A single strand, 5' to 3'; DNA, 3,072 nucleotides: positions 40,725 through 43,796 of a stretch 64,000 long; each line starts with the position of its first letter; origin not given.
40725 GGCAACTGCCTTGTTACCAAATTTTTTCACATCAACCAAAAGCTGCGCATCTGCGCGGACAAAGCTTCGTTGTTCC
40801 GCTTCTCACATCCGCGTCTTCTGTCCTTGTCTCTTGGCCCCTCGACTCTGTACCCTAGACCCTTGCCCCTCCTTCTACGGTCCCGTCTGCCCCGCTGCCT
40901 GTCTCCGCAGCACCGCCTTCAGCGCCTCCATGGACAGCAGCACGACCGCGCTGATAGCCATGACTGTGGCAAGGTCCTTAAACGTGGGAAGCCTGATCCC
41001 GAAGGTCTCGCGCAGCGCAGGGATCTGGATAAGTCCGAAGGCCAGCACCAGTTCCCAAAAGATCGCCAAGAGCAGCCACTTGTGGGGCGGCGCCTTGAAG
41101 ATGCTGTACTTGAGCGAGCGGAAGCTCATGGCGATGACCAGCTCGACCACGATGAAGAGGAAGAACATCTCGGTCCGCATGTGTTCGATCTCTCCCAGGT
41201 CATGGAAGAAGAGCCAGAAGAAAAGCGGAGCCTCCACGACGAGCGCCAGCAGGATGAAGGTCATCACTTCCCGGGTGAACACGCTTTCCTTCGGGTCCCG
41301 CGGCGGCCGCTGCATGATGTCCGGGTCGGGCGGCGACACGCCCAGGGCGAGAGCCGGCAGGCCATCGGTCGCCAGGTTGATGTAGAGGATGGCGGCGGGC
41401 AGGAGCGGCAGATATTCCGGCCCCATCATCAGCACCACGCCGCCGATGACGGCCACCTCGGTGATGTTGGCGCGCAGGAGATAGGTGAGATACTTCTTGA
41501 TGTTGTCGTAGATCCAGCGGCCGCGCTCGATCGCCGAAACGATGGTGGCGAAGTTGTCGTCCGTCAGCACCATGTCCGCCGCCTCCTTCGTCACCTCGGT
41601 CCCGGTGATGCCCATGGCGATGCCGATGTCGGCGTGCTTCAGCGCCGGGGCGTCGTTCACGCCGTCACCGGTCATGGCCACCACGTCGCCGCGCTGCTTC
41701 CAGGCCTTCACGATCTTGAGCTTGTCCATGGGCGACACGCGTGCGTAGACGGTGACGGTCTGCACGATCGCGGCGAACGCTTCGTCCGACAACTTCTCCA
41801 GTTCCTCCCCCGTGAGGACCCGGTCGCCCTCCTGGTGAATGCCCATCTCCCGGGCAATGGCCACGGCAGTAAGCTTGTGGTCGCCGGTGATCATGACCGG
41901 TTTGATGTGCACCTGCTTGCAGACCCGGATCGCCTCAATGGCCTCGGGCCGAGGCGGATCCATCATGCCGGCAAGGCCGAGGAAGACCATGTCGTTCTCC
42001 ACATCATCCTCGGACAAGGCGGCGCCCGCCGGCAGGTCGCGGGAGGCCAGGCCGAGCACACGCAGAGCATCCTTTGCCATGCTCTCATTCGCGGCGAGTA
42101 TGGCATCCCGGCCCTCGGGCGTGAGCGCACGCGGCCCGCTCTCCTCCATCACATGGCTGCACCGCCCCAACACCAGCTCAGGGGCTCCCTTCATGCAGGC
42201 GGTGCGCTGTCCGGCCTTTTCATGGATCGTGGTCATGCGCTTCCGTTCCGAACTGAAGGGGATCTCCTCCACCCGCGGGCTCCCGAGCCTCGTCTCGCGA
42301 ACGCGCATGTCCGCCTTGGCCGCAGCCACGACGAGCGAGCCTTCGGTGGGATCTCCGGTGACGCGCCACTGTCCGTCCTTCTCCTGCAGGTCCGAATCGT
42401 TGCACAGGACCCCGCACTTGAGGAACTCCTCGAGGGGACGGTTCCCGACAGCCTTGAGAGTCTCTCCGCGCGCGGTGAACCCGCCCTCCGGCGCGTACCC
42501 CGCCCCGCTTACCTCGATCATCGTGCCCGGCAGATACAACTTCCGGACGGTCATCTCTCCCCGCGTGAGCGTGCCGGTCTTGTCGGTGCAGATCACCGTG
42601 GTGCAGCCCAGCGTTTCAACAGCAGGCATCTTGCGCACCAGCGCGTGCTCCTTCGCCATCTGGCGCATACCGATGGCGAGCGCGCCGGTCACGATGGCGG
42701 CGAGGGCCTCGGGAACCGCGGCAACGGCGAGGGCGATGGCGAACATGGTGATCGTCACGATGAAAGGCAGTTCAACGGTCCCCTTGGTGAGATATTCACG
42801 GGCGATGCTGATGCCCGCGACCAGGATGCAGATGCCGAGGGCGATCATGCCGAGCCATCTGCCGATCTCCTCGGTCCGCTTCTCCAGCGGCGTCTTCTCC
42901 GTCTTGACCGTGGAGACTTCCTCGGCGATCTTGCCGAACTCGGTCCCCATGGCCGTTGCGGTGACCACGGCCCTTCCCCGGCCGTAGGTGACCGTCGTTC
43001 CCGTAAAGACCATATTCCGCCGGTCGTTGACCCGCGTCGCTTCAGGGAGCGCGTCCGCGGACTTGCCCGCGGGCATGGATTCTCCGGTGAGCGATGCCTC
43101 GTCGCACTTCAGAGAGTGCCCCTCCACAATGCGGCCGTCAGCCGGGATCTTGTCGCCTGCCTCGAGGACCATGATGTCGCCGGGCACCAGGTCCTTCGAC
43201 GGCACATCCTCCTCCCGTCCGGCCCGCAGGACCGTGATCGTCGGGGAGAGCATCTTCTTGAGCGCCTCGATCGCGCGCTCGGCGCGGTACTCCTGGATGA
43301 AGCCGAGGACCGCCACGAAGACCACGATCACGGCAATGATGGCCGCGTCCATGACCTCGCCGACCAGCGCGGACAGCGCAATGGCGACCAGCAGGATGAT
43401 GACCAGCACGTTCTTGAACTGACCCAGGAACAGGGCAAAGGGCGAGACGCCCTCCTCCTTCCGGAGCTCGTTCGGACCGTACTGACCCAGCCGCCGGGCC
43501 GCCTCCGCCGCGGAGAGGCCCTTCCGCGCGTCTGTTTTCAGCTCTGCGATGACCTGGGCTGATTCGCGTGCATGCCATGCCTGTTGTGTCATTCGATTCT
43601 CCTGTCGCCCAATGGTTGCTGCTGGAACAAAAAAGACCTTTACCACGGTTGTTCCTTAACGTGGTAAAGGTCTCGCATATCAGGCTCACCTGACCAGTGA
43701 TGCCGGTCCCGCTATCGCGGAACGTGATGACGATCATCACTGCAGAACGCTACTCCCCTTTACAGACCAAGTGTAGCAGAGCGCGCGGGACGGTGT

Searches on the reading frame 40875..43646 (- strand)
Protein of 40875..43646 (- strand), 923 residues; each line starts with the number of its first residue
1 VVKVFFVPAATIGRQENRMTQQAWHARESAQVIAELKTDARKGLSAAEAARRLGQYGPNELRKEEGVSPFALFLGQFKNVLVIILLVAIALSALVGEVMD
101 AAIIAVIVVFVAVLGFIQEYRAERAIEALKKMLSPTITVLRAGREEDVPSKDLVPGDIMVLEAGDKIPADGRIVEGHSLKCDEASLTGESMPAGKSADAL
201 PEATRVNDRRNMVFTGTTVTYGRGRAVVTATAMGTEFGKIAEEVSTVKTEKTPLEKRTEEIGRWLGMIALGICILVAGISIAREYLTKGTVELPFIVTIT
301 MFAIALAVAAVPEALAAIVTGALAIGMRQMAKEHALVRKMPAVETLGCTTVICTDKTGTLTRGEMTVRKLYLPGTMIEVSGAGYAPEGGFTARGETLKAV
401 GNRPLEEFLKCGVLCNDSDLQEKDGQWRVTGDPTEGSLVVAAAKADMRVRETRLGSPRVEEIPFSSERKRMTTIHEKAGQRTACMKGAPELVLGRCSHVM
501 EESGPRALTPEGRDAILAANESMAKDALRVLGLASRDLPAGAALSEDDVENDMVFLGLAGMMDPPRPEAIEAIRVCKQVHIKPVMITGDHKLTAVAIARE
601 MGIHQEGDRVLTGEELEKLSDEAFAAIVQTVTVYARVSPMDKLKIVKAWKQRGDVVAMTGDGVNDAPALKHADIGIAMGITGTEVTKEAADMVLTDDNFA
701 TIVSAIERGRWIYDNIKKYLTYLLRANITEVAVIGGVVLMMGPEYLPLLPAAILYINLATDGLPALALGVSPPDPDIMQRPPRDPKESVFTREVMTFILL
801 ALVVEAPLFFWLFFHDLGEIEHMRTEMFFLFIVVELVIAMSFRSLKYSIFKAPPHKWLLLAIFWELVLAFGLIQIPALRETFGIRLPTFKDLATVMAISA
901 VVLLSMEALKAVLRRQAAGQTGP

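Call 67: search_protein_families(library=ncbifam, proteins=[window:40875-43646:-], max_evalue=0.01)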
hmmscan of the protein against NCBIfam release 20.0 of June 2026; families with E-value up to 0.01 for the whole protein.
window:40875-43646:- (923 aa): 25 families
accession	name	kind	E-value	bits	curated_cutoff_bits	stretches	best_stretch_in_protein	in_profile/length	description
TIGR01522.1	ATPase-IIA2_Ca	equivalog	8.3e-205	682.2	798.3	1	30-916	10-853/854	calcium-transporting P-type ATPase, PMR1-type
TIGR01116.1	ATPase-IIA1_Ca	equivalog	2.1e-192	641.3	703.4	1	74-913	2-798/799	calcium-translocating P-type ATPase, SERCA-type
TIGR01523.1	ATPase-IID_K-Na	equivalog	8.9e-157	523.4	645.05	2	267-796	278-837/997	potassium/sodium efflux P-type ATPase, fungal-type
TIGR01517.1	ATPase-IIB_Ca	equivalog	1e-147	493.8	507.05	2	405-904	388-871/882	calcium-translocating P-type ATPase, PMCA-type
TIGR01106.1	ATPase-IIC_X-K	subfamily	3.5e-137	458.8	946.1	1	25-792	18-820/997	Na,H/K antiporter P-type ATPase subunit alpha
TIGR01647.1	ATPase-IIIA_H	equivalog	1.5e-124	416.9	615.5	2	43-370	1-307/755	plasma-membrane proton-efflux P-type ATPase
TIGR01524.1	ATPase-IIIB_Mg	equivalog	1.6e-123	413.3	610.75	2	30-369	21-356/867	magnesium-translocating P-type ATPase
NF011702.0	PRK15122.1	subfamily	2.8e-109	366.4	975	2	18-366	25-390/907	magnesium-translocating P-type ATPase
TIGR01494.1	ATPase_P-type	subfamily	5e-98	328.6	62.3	3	104-374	2-236/478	HAD-IC family P-type ATPase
TIGR01525.1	ATPase-IB_hvy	subfamily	1.1e-76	258.9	346.25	3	84-370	4-269/560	heavy metal translocating P-type ATPase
TIGR01657.1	P-ATPase-V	hypoth_equivalog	1.6e-69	234.5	618.25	2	33-620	130-714/1055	ATP13A2 family polyamine export P-type ATPase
TIGR01512.1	ATPase-IB2_Cd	subfamily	3e-61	207.6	313.5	3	83-370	3-255/494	cadmium family heavy metal-translocating P-type ATPase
TIGR01511.1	ATPase-IB1_Cu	subfamily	1.8e-55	188.9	397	3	87-371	28-283/542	copper-translocating P-type ATPase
NF008262.1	PRK11033.1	equivalog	2.5e-43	148.6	1005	3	89-370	185-446/731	zinc/cadmium/mercury/lead-transporting ATPase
TIGR01497.1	kdpB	equivalog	4.1e-38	130.9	527.9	3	631-712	486-566/675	potassium-transporting ATPase subunit KdpB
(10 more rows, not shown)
